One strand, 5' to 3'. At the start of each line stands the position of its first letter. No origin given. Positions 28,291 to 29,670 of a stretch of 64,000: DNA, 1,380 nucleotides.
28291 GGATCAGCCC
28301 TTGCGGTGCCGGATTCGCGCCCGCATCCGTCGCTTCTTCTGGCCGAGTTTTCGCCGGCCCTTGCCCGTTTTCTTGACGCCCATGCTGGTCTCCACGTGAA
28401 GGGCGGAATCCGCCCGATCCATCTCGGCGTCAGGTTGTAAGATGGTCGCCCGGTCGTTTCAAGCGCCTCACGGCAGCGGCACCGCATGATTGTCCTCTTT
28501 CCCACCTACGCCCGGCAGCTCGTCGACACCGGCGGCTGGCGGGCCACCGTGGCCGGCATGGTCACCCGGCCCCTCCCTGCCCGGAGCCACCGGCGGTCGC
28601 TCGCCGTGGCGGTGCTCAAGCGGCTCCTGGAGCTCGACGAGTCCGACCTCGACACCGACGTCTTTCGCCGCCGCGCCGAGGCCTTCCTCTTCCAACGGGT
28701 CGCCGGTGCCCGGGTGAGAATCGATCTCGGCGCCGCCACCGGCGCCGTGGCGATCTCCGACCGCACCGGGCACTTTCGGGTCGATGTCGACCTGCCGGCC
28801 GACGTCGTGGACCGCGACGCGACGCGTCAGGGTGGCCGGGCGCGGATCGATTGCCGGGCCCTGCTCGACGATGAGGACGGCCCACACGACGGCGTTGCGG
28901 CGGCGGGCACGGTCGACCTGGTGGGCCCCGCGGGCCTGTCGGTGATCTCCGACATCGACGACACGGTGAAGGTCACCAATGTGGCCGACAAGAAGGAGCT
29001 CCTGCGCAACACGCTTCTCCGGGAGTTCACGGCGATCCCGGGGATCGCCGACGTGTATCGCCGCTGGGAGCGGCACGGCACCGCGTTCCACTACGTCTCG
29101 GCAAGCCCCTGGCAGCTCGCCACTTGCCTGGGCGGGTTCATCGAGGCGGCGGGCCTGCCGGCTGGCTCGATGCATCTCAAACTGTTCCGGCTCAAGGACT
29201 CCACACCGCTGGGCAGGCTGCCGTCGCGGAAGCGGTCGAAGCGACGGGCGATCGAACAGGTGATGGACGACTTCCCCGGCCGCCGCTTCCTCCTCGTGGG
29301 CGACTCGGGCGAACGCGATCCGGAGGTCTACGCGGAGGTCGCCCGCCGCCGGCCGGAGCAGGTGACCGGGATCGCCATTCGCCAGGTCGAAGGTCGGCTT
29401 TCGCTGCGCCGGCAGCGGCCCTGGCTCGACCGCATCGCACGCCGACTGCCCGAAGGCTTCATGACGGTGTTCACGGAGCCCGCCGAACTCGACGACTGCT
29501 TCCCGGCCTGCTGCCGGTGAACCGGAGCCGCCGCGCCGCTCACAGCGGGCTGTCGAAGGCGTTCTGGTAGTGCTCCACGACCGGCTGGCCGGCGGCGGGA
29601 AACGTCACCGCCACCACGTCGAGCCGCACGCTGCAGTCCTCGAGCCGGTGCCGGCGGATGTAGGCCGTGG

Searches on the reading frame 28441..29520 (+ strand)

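Call 83: search_protein_families(library=pfam, proteins=[window:28441-29520:+], max_evalue=0.0001)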
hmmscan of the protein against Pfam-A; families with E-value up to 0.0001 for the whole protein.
window:28441-29520:+ (359 aa): 1 family
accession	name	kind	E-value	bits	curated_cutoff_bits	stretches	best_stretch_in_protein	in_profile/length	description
PF09949.15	APP1_cat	-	1.8e-46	158.3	27.1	1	167-315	2-154/154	Phosphatidate phosphatase APP1, catalytic domain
